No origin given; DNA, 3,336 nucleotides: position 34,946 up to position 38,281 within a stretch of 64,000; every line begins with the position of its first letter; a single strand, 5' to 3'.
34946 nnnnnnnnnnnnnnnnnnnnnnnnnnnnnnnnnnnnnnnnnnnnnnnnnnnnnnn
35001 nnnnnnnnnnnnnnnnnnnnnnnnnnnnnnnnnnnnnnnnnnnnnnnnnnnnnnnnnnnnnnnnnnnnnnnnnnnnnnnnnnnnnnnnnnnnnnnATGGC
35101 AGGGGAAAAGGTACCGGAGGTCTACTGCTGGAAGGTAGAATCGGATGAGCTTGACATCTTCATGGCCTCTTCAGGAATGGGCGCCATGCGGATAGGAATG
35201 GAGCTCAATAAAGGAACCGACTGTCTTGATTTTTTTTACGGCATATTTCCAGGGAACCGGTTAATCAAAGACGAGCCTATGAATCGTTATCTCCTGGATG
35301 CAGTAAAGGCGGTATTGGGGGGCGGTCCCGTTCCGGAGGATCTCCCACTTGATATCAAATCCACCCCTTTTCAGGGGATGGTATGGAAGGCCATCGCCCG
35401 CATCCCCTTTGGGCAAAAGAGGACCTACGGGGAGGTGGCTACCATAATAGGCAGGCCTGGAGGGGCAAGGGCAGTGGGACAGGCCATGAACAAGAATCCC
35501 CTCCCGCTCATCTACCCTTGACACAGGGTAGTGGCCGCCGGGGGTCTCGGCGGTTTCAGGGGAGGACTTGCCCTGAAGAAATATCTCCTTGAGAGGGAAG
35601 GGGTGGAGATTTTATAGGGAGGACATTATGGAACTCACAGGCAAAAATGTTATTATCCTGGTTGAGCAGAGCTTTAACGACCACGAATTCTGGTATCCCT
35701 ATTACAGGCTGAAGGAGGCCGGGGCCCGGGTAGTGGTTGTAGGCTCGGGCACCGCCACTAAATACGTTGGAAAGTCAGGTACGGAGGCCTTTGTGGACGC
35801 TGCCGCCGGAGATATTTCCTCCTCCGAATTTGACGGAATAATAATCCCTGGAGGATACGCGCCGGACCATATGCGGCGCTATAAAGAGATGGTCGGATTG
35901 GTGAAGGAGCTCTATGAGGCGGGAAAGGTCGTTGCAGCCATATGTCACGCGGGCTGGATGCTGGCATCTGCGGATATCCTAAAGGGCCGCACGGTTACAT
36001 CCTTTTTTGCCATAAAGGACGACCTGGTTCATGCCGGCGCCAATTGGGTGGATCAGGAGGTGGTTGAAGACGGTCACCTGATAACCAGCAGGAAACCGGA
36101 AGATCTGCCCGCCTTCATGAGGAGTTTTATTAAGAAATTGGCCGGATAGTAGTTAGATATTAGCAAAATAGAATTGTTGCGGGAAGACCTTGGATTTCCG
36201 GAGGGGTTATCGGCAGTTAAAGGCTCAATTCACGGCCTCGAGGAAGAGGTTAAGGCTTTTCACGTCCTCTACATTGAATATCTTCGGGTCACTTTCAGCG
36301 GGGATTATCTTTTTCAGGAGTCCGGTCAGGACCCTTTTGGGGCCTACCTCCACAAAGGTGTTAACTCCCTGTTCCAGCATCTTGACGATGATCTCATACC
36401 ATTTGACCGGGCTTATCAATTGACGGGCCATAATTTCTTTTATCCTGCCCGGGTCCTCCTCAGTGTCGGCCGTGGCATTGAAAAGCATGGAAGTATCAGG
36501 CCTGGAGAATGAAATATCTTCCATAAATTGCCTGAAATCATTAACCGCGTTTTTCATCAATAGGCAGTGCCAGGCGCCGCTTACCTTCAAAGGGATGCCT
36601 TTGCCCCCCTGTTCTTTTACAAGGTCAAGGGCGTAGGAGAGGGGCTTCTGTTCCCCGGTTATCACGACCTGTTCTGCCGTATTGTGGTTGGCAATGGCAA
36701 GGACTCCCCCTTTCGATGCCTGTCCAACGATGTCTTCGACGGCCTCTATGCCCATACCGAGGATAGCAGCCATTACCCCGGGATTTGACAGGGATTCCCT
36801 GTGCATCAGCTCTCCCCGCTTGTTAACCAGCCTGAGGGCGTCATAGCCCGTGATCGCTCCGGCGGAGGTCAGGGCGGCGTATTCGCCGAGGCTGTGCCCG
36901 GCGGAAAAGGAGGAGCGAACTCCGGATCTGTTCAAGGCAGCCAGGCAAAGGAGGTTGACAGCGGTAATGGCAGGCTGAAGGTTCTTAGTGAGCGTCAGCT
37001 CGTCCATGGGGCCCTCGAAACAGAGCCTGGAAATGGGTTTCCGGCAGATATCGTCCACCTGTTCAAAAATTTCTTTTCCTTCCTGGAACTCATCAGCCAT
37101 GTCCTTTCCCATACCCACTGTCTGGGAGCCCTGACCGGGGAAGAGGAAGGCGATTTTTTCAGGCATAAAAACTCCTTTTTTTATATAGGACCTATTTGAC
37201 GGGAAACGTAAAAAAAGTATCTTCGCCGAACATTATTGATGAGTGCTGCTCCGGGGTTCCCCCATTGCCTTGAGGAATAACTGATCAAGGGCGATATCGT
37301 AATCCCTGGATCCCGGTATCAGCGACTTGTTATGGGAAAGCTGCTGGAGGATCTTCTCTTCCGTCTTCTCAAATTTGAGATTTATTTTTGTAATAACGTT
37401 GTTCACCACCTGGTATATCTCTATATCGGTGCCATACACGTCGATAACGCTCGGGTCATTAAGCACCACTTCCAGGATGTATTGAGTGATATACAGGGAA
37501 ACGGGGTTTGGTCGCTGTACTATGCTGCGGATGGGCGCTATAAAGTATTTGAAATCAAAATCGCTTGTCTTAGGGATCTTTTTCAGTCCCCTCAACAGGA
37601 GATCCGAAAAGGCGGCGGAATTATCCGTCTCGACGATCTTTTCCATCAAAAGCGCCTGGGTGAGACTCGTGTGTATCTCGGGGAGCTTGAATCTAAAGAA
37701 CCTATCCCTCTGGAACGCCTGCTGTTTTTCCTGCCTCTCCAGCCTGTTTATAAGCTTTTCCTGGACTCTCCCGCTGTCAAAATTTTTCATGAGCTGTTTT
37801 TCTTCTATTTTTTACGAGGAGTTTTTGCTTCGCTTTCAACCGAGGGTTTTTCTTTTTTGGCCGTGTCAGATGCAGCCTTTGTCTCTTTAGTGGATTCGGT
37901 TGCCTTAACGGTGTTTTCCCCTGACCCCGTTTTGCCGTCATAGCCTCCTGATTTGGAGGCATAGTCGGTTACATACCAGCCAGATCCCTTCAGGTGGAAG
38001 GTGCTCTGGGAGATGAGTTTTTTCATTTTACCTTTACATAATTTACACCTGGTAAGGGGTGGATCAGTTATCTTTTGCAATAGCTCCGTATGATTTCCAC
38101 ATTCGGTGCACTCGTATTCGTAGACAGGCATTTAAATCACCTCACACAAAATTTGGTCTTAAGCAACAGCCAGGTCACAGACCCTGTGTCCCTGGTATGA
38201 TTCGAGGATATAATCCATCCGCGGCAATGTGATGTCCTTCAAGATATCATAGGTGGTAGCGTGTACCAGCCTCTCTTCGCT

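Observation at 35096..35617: Ogt/MGMT alkyltransferase with TGA at the catalytic cysteine plus a SECIS-like hairpin: candidate selenocysteine DNA-repair enzyme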

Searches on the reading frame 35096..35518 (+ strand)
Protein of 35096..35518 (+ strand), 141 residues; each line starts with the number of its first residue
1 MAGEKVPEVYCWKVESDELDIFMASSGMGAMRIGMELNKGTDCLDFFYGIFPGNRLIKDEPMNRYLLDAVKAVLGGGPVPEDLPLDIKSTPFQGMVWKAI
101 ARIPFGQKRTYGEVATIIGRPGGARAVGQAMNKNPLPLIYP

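Call 14: find_homologous_proteins(query=window:35096-35518:+, max_evalue=0.00001)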
Query seq(141 aa) (141 aa): 181 proteins with E <= 0.00001 among 236 candidates; the best 120 are listed.
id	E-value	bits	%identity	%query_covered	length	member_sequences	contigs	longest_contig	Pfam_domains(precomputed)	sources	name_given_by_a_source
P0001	6.2e-89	313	99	100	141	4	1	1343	PF01035.27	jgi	jgi:O6-methylguanine-DNA--protein-cysteine methyltransferase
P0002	2.8e-75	269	84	100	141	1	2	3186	PF01035.27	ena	-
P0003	3.4e-74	266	84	100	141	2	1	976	PF01035.27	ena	-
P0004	1.8e-54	202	63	100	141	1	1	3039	PF01035.27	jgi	-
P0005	1.9e-53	198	64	100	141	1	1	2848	PF01035.27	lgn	-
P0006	2.2e-53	198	65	100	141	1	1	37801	PF01035.27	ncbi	ncbi:methylated-DNA--[protein]-cysteine S-methyltransferase [Thermodesulfobacteriota bacterium]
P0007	1.3e-51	192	59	100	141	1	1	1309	PF01035.27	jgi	jgi:O6-methylguanine-DNA--protein-cysteine methyltransferase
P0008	6.5e-51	190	62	100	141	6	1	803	PF01035.27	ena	-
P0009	8.7e-50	186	62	100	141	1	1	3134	PF01035.27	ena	-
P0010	3.1e-48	181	59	100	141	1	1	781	PF01035.27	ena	-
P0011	3.1e-48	181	62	100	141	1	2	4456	PF01035.27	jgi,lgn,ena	jgi:O6-methylguanine-DNA--protein-cysteine methyltransferase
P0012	2.0e-47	179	54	99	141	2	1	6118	PF01035.27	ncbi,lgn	-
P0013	2.1e-47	179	60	100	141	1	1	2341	PF01035.27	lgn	-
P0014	2.8e-47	178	54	99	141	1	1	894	PF01035.27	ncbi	-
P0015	5.4e-47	177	60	100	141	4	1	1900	PF01035.27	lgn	-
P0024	3.9e-45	171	54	100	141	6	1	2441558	PF01035.27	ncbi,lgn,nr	ncbi:MAG: MGMT family protein [Deltaproteobacteria bacterium]|nr:MAG: MGMT family protein [Deltaprot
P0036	1.3e-42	163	55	100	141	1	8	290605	PF01035.27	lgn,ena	-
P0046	1.9e-41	159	51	100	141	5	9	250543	PF01035.27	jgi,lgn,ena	-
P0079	8.0e-31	125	47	100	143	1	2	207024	PF01035.27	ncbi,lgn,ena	-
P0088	5.9e-27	112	45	100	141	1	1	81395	PF01035.27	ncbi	ncbi:methylated-DNA--[protein]-cysteine S-methyltransferase [Thermodesulfobacteriota bacterium]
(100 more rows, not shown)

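Call 17: find_related_loci(query=A1, collection=genome_contigs, flank=3000)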
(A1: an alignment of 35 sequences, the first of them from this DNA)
Query A1 (141 aa) in genome_contigs; peptide patterns used: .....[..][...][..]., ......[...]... (x = any residue, [..] = any of these).
599 stretches matched a pattern (row limit reached: there are more); 574 encode a relative of the query (tblastn E <= 1e-3); the best 80 are kept; 80 distinct loci.
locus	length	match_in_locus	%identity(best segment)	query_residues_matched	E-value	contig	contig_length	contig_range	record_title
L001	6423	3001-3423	58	1-141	3e-57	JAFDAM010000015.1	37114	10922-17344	MAG: Deltaproteobacteria bacterium isolate AB_3033_Bin_183 AB_3033_Bin_183_scaffold_1248, whole genome shotgun sequence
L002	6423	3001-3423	56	1-141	2e-51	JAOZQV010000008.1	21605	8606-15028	MAG: Deltaproteobacteria bacterium isolate GMC6_bin_6_sub GMC6_1764_length_21605_cov_7.445151, whole genome shotgun sequ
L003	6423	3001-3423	55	1-141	1e-49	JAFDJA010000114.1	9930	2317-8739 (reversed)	MAG: Deltaproteobacteria bacterium isolate Meg22_24_Bin_118 Meg22_24_Bin_118_scaffold_9541, whole genome shotgun sequenc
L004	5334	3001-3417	51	1-141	1e-43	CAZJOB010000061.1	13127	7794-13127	MAG TPA_asm: uncultured Desulfatiglans sp. isolate SRP192927_co6_698 genome assembly, contig: NODE_11551_length_13127_co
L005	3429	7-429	45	1-141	9e-43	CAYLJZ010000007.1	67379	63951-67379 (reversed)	MAG TPA_asm: uncultured Desulfobacteraceae bacterium isolate binchicken_co220_134 genome assembly, contig: NODE_175_leng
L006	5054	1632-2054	46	1-141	7e-41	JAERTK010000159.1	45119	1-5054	MAG: Desulfobacteraceae bacterium isolate BH30 c_000000004025, whole genome shotgun sequence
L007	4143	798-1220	45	1-141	2e-36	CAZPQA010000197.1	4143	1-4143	MAG TPA_asm: uncultured Desulfobacteraceae bacterium isolate SRP167671_co4_58 genome assembly, contig: NODE_15317_length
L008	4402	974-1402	46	1-141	2e-34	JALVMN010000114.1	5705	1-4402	MAG: Desulfobacterales bacterium isolate A3_maxbin2_scaf2bin.080 A3_NODE_20639_length_5705_cov_3.170312, whole genome sh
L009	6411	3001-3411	36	5-141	3e-30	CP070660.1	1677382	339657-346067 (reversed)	MAG: Deltaproteobacteria bacterium isolate bin79 chromosome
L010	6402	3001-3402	35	8-141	1e-28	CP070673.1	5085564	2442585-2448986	MAG: Deltaproteobacteria bacterium isolate bin73 chromosome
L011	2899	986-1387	37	8-141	3e-28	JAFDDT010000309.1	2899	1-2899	MAG: Deltaproteobacteria bacterium isolate Meg19_1012_Bin_230 Meg19_1012_Bin_230_scaffold_186227, whole genome shotgun s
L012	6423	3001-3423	37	1-141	5e-26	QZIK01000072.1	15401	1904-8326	MAG: Desulfobacteraceae bacterium isolate SURF_67 Ga0104751_1005560, whole genome shotgun sequence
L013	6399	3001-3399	34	9-141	9e-24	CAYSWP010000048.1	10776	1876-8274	MAG TPA_asm: uncultured Desulfobacteraceae bacterium isolate binchicken_co243_276 genome assembly, contig: NODE_5513_len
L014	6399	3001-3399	34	9-141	6e-23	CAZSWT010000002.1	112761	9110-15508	MAG TPA_asm: uncultured Desulfobacteraceae bacterium isolate binchicken_co100_259 genome assembly, contig: NODE_155_leng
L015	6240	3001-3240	55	66-141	9e-22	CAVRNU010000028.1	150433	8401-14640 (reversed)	MAG: Bryobacterales bacterium isolate MFD01248.bin.1.14 genome assembly, contig: contig_2591, whole genome shotgun seque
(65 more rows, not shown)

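Call 24: find_related_loci(query=A1, collection=metagenome_contigs, flank=2500)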
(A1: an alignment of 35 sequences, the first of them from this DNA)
Query A1 (141 aa) in metagenome_contigs; peptide patterns used: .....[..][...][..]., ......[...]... (x = any residue, [..] = any of these).
600 stretches matched a pattern (row limit reached: there are more); 573 encode a relative of the query (tblastn E <= 1e-3); the best 80 are kept; 80 distinct loci.
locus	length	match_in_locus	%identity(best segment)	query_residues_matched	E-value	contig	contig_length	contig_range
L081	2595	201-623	57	1-141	3e-55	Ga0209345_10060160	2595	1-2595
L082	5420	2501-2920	54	1-140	5e-54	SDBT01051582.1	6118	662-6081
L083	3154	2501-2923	53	1-141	1e-51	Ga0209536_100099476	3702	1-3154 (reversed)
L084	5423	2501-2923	55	1-141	1e-49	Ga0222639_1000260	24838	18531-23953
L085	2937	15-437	50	1-141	6e-46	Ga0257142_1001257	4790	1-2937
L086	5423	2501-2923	51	1-141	9e-45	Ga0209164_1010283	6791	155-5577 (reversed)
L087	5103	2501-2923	51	1-141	1e-44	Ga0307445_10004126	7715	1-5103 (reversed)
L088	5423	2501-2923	50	1-141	9e-44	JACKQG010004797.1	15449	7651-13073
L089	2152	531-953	46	1-141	7e-42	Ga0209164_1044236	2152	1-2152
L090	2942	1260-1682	50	1-141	9e-42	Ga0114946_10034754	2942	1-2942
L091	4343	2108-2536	50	1-141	5e-41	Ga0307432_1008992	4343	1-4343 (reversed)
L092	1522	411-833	48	1-141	1e-40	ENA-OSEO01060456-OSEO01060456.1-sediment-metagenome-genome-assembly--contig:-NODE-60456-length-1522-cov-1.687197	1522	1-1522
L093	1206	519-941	45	1-141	1e-39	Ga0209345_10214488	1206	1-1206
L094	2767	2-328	54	33-141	3e-37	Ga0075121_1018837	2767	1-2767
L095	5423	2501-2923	44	1-141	7e-35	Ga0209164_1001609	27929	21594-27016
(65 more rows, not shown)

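Call 48: find_encoding_contigs(protein=window:35096-35518:+, flank=3000, max_places=4)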
Protein window:35096-35518:+ (141 aa): no gene with exactly this product is on record in the collection.

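Call 49: list_cluster_members(proteins=[P0024, P0006, P0088, P0036, P0046, P0079])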
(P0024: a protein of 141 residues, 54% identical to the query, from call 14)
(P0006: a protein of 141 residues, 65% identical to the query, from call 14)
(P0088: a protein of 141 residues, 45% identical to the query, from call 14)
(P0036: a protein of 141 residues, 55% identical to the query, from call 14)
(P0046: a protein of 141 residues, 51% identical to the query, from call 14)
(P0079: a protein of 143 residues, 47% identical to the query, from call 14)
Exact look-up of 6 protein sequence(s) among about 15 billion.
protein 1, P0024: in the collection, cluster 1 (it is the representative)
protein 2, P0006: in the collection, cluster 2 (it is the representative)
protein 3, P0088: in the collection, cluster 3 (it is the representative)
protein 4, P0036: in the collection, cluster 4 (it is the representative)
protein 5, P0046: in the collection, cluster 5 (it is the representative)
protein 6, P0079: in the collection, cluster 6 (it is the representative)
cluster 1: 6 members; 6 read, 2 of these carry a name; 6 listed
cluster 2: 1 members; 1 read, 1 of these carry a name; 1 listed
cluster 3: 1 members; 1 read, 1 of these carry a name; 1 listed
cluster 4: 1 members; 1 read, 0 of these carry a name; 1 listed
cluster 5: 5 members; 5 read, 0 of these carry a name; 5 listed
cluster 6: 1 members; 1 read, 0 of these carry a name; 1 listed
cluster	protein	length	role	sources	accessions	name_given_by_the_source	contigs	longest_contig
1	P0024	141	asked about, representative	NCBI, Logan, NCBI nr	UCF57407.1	MAG: MGMT family protein [Deltaproteobacteria bacterium]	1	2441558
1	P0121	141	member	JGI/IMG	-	methylated-DNA-[protein]-cysteine S-methyltransferase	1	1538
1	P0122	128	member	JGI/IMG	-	-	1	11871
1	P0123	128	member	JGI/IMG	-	-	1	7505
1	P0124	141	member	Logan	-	-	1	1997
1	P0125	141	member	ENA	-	-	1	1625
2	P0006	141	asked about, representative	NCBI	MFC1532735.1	methylated-DNA--[protein]-cysteine S-methyltransferase [Thermodesulfobacteriota bacterium]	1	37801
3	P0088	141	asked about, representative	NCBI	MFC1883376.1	methylated-DNA--[protein]-cysteine S-methyltransferase [Thermodesulfobacteriota bacterium]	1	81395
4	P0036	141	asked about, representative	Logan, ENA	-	-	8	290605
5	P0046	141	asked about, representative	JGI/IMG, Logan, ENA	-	-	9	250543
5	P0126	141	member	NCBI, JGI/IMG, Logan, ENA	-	-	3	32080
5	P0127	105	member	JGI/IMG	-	-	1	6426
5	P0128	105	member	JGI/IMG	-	-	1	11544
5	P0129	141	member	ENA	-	-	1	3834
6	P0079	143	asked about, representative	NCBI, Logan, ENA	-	-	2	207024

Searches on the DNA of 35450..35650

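Call 27: search_rna_families(source=window, start=35450, end=35650, threshold=evalue, max_evalue=10, show_alignments=3)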
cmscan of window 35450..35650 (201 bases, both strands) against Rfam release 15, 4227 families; matches with E-value up to 10: 9.
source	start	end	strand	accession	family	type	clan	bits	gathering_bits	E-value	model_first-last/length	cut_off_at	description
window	35484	35556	+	RF00783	mir-484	Gene; miRNA;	-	18.9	40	0.13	1-67/67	no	mir-484 microRNA precursor family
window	35464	35522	-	RF03946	mir-3132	Gene; miRNA;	-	15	84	4.9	1-75/75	no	mir-3132 microRNA precursor family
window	35453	35511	+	RF04288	mir-9201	Gene; miRNA;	CL00147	13.4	95.5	3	1-81/81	no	mir-9201 microRNA precursor family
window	35450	35559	+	RF01391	isrH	Gene; sRNA;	-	12.6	45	0.14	131-280/280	5'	isrH Hfq binding RNA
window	35469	35529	+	RF02793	asR3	Gene; antisense;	-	12.1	46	8.5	1-57/57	no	Pyrobaculum asRNA3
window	35528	35621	-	RF02487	GlsR24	Gene; snRNA; snoRNA; HACA-box;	-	11.7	100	1.1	1-147/147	no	Small nucleolar RNA GlsR24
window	35472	35536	+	RF00517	serC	Cis-reg; leader;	-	10.7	35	4.8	1-52/52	no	serC leader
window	35581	35624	+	RF01762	whalefall-1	Gene; sRNA;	-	10.6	37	4.6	1-56/56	no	Whalefall-1 RNA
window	35553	35567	+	RF01792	eiav_FSE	Cis-reg; frameshift_element;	-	9.6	40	7.2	3-17/35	no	ribosomal frameshift site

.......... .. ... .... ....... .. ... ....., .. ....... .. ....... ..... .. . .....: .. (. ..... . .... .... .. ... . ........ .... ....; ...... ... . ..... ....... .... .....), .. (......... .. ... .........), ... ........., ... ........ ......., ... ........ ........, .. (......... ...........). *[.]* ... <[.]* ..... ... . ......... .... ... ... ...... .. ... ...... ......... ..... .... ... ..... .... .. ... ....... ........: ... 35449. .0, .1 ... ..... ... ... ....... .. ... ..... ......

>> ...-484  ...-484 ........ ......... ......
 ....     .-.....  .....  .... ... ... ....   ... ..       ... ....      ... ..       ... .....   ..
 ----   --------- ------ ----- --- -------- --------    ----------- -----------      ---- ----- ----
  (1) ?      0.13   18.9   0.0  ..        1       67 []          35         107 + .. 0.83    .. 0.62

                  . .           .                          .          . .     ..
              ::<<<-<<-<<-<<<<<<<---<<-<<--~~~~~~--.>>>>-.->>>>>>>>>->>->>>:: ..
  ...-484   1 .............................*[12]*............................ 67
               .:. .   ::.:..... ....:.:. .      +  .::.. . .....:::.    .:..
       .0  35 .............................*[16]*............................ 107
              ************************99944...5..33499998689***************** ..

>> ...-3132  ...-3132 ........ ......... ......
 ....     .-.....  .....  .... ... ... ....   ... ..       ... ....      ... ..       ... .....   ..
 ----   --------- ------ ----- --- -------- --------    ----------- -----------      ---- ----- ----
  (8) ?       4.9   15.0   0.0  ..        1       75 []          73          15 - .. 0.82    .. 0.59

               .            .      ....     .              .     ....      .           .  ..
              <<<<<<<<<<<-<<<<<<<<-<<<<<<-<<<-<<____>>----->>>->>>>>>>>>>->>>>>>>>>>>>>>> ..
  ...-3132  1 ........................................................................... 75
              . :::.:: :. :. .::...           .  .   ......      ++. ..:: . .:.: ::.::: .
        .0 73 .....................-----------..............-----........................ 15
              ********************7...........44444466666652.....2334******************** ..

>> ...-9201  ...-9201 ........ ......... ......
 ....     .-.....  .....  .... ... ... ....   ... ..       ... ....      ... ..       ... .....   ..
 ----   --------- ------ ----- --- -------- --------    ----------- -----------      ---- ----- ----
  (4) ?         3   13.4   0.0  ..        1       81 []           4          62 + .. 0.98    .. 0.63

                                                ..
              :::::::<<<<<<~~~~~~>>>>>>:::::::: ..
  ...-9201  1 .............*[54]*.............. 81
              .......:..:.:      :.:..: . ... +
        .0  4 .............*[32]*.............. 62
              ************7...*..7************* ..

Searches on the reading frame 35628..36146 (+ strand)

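Call 6: search_protein_families(library=pfam, proteins=[window:35628-36146:+], max_evalue=0.01)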
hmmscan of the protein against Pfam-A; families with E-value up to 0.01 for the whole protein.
window:35628-36146:+ (173 aa): 3 families
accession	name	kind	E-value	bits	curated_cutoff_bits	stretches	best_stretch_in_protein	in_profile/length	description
PF01965.30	DJ-1_PfpI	-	3.7e-53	180.2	26.6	1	6-169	1-164/165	DJ-1/PfpI family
PF18011.7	Catalase_C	-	0.00027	21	24.6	1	27-118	26-116/150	C-terminal domain found in long catalases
PF07685.20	GATase_3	-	0.0092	16.1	27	0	64-113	38-88/196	CobB/CobQ-like glutamine amidotransferase domain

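Call 31: search_protein_families(library=ncbifam, proteins=[window:35628-36146:+], max_evalue=0.00001)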
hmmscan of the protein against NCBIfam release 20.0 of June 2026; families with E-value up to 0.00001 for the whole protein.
window:35628-36146:+ (173 aa): 4 families
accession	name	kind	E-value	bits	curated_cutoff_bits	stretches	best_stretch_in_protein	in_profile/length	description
TIGR01382.1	PfpI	subfamily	2e-54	183.6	139.05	1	7-171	1-168/169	DJ-1/PfpI/YhbO family deglycase/protease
NF040823.1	deglyc_PfpI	equivalog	3.6e-44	150.5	330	1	7-171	2-165/166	deglycase PfpI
TIGR01383.1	not_thiJ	equivalog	1.1e-20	74.1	131.25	1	8-173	2-170/180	DJ-1 family glyoxalase III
NF008605.0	PRK11574.1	equivalog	6.8e-12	45.5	252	1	37-159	36-160/196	protein deglycase YajL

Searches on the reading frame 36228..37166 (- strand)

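Call 31: search_protein_families(library=ncbifam, proteins=[window:36228-37166:-], max_evalue=0.00001)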
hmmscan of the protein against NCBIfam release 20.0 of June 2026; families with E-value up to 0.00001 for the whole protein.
window:36228-37166:- (313 aa): 8 families
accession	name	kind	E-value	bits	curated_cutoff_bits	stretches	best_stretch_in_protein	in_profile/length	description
TIGR00128.1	fabD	equivalog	9.3e-86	287.9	260.9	1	4-288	2-287/290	ACP S-malonyltransferase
TIGR03131.1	malonate_mdcH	equivalog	1.4e-58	198.6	297.9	1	5-310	1-295/297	malonate decarboxylase subunit epsilon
NF045894.1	PKS_plus_SDR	equivalog_domain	9e-49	166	1740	1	3-291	530-816/1515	type I polyketide synthase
TIGR02813.1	omega_3_PfaA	subfamily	7.4e-44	149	1010.1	1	4-292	580-884/2582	polyketide-type polyunsaturated fatty acid synthase PfaA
NF037941.1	PKS_NbtC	equivalog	1.1e-22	79.9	1150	1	3-279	95-375/1027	nocobactin polyketide synthase NbtC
NF037940.1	PKS_MbtD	equivalog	8.3e-22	77.1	1150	1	3-277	90-363/978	mycobactin polyketide synthase MbtD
NF040607.1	mycolic_Pks13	equivalog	7.2e-17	60.1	2100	1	6-279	666-945/1680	polyketide synthase Pks13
NF041183.1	Pks2_ls1_myc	equivalog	1.4e-15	55.3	2400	1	7-286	535-812/2086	sulfolipid-1 biosynthesis phthioceranic/hydroxyphthioceranic acid synthase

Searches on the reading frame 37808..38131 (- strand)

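Call 31: search_protein_families(library=ncbifam, proteins=[window:37808-38131:-], max_evalue=0.00001)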
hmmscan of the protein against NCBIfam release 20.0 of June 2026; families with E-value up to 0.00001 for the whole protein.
window:37808-38131:- (108 aa): 1 family
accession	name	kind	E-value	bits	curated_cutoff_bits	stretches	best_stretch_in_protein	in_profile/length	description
TIGR02605.1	CxxC_CxxC_SSSS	subfamily_domain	1.3e-18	66.8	31.3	1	1-51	1-52/52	FmdB family zinc ribbon protein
